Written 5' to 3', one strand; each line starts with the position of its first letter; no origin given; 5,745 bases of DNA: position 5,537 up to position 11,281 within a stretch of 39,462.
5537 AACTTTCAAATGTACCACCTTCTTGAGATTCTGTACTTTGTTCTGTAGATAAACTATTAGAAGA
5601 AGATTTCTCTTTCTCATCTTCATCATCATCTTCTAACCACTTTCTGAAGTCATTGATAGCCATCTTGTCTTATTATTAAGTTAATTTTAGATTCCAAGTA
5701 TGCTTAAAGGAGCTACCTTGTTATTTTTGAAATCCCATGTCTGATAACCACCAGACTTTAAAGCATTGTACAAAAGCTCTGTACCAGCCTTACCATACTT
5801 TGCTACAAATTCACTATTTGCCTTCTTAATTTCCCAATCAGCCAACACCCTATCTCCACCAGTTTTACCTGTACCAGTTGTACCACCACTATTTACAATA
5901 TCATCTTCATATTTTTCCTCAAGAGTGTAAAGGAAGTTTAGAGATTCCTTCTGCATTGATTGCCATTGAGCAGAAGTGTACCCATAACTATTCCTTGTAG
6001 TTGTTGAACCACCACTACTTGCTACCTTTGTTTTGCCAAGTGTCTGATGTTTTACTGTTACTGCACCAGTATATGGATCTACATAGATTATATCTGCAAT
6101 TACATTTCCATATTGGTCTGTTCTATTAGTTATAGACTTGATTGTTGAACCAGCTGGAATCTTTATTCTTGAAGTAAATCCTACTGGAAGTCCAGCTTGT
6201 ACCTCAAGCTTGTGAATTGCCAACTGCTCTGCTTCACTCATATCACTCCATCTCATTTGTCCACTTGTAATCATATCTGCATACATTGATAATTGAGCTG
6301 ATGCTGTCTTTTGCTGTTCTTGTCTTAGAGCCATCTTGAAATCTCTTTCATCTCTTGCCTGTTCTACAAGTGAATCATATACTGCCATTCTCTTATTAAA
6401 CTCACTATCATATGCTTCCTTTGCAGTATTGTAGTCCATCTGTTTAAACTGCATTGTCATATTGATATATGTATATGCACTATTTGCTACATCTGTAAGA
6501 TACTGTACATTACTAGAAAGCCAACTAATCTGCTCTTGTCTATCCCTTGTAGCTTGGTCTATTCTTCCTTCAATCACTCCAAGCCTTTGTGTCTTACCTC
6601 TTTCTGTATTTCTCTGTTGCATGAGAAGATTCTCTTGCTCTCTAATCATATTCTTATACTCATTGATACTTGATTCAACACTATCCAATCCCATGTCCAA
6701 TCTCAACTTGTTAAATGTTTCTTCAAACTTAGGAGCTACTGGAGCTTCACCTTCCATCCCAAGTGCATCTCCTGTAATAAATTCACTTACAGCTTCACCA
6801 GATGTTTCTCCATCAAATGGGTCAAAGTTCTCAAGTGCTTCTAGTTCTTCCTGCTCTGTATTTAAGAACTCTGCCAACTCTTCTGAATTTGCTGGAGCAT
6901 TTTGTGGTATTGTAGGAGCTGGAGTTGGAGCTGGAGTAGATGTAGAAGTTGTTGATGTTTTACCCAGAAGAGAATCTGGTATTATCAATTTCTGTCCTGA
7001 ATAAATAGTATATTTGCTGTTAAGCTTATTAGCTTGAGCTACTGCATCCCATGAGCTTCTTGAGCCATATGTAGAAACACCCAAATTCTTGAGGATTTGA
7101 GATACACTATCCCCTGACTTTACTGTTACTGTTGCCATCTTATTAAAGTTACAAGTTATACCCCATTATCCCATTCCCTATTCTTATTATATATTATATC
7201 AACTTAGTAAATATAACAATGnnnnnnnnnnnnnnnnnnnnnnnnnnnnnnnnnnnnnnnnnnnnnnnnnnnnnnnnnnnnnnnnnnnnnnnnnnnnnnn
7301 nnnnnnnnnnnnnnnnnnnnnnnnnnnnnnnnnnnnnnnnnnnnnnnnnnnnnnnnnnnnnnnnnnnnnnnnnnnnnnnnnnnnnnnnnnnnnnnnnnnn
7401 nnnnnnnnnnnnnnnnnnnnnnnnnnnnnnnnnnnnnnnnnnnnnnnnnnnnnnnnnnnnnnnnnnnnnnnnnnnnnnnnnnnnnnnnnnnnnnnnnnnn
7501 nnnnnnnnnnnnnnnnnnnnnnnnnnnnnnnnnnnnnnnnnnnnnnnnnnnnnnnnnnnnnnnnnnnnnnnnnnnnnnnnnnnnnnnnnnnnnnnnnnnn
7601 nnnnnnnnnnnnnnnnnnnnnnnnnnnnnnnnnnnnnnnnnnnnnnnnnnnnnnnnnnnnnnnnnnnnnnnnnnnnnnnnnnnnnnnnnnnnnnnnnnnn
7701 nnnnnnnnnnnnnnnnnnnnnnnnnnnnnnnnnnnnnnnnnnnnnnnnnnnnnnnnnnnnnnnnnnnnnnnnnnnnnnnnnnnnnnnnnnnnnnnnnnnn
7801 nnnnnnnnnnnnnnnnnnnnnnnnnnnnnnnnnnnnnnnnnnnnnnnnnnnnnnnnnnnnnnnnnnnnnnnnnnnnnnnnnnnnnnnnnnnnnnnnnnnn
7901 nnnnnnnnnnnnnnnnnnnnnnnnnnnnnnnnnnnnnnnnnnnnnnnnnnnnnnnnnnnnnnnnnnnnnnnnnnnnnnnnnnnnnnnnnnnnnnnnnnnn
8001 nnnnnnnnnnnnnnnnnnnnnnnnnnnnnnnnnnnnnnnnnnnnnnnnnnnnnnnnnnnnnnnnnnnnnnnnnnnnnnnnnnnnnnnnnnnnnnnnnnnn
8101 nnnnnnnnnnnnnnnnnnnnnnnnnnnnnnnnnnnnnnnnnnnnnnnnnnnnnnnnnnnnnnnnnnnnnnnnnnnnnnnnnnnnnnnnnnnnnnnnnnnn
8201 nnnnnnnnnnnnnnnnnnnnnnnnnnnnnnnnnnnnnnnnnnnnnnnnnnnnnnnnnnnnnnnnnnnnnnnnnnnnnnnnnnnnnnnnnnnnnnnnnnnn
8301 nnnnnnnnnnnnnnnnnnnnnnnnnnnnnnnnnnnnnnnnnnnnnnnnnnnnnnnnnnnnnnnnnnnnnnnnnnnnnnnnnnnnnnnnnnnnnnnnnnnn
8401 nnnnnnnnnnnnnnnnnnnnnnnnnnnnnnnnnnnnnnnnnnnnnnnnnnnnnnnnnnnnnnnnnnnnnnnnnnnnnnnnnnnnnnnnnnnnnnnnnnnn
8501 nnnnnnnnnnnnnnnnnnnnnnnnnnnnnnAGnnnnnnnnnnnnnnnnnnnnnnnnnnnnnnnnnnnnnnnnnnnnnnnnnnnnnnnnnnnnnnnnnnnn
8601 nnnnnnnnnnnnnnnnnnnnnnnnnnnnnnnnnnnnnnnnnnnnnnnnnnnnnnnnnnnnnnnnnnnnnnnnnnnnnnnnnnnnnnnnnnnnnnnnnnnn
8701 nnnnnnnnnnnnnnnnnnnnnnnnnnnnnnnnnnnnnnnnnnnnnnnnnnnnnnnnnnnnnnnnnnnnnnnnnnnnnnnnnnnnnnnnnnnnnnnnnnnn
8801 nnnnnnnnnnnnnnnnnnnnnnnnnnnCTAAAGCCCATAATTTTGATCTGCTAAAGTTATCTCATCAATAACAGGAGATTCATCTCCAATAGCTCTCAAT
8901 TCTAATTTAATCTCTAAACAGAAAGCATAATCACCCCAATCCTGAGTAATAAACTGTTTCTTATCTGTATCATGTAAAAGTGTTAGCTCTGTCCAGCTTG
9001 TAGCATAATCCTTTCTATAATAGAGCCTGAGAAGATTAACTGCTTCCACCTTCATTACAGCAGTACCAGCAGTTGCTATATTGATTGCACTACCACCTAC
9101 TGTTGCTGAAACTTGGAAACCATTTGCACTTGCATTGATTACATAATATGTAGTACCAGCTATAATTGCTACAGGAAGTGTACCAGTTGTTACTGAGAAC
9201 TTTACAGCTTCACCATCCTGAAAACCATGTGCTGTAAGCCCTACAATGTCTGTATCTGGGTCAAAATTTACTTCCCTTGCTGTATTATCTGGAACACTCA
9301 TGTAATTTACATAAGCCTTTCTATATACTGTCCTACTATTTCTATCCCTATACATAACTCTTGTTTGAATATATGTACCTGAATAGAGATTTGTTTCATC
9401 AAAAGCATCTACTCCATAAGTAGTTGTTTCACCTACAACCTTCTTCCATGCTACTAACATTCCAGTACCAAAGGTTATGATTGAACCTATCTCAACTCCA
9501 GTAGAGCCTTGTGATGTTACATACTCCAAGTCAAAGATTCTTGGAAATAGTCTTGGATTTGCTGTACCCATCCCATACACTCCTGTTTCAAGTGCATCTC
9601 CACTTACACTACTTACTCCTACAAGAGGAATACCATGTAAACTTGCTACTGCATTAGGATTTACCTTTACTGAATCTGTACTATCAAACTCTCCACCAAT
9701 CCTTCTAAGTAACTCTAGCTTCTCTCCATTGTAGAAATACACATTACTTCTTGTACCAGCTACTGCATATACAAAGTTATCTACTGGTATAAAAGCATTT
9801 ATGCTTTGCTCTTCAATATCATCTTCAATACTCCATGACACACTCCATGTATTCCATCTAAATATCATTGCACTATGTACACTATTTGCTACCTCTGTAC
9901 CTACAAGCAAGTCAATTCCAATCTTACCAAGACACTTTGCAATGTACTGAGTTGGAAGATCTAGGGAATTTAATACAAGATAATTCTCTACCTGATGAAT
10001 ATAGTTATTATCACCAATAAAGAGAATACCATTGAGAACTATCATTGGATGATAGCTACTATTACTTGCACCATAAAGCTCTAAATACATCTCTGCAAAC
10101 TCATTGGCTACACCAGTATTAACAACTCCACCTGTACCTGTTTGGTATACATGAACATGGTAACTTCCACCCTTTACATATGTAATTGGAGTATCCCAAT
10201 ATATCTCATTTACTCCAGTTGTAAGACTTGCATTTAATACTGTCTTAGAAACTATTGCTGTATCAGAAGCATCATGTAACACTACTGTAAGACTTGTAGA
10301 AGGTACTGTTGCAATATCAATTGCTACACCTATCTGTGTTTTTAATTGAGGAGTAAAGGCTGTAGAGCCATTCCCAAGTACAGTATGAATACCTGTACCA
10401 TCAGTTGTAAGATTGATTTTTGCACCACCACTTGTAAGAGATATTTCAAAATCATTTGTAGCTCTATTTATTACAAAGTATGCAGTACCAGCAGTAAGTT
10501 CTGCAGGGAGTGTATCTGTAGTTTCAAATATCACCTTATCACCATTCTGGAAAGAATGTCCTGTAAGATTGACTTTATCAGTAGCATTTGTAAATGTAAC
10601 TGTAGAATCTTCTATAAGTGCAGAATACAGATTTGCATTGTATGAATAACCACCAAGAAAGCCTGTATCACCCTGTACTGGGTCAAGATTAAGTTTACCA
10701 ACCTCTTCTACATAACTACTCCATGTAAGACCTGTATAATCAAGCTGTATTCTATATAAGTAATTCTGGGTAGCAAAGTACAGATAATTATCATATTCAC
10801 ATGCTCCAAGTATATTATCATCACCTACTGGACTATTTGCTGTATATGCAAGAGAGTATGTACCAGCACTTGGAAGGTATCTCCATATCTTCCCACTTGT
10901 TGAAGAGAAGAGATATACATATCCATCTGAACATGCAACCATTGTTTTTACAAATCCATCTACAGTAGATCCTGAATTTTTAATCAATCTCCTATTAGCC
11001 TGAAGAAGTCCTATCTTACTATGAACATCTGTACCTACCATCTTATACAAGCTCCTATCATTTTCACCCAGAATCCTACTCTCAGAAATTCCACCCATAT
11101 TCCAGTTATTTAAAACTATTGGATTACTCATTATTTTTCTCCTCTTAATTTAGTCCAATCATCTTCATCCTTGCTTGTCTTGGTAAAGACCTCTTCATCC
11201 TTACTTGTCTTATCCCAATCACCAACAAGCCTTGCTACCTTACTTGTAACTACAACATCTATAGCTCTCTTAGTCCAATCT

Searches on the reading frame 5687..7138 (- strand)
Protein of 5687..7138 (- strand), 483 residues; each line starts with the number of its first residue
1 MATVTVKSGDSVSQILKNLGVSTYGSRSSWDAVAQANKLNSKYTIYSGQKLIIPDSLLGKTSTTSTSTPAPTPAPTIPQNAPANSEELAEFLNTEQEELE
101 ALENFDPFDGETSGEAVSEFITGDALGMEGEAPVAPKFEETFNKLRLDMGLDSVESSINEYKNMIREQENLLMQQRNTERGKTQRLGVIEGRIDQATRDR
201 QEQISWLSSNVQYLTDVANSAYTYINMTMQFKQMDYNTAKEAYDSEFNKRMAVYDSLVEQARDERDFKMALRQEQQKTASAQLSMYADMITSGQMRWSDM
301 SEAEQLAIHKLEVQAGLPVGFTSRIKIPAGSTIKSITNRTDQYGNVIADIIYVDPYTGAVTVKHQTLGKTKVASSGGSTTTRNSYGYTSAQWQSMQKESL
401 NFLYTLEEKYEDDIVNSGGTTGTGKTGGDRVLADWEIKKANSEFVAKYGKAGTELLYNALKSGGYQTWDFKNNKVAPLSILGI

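Call 8: search_protein_families(library=phrogs, proteins=[window:5687-7138:-], max_evalue=0.001)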
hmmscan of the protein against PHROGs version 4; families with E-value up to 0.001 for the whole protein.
window:5687-7138:- (483 aa): 3 families
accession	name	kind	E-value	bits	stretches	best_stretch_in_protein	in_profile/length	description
phrog_380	-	lysis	4.1e-09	36.9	1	3-61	185-242/309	endolysin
phrog_4602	-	other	1.7e-07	32.4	1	3-87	36-111/220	transglycosylase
phrog_291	-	lysis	2.1e-05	24.5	1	3-56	431-477/509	endolysin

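Call 32: search_protein_families(library=pfam, proteins=[window:5687-7138:-], max_evalue=0.01)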
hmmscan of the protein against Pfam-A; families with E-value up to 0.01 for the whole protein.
window:5687-7138:- (483 aa): 1 family
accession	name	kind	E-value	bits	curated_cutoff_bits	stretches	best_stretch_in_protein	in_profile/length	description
PF01476.26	LysM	-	3.4e-08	33.7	20.9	1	5-54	2-43/43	LysM domain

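Call 109: search_protein_families(library=ncbifam, proteins=[window:5687-7138:-], max_evalue=0.1)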
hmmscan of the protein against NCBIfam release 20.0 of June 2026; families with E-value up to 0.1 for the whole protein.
window:5687-7138:- (483 aa): 5 families
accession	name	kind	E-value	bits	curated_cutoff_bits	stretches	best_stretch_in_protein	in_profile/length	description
NF008399.0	PRK11198.1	equivalog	2.9e-06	27.8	134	1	4-55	98-147/149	peptidoglycan-binding protein LysM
NF052398.1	Agg_Promo_Fact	equivalog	3.8e-06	27.2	170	1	3-86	30-104/202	aggregation-promoting factor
NF050804.1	CellDivDipMCaul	equivalog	2.9e-05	23.1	900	1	5-89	362-439/634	cell division endopeptidase DipM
NF010723.1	PRK14125.1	equivalog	4.3e-05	23.4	60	1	2-54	33-85/87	cell division suppressor protein YneA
NF040883.1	amid_act_ActS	equivalog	0.0031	16.8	375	1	3-84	35-111/242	amidase activator ActS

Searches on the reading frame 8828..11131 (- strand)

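Call 8: search_protein_families(library=phrogs, proteins=[window:8828-11131:-], max_evalue=0.001)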
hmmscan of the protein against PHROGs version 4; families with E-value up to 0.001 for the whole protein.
window:8828-11131:- (767 aa): 3 families
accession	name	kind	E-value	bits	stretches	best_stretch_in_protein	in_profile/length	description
phrog_4711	-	unknown function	8.7e-21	75.9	2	593-693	77-171/296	-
phrog_7765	-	unknown function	8.7e-21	74.8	2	565-695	330-457/578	-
phrog_9370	-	tail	9.1e-19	68.5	2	593-695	244-340/460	tail fiber protein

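Call 32: search_protein_families(library=pfam, proteins=[window:8828-11131:-], max_evalue=0.01)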
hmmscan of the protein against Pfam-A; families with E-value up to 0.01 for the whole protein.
window:8828-11131:- (767 aa): 2 families
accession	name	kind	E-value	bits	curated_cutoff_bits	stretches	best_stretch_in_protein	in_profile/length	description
PF16190.11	E1_FCCH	-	0.0024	18.3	29.5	0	190-234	12-55/70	Ubiquitin-activating enzyme E1 FCCH domain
PF19912.4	DUF6385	-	0.0048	17.4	26.8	0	216-262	8-53/82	Domain of unknown function (DUF6385)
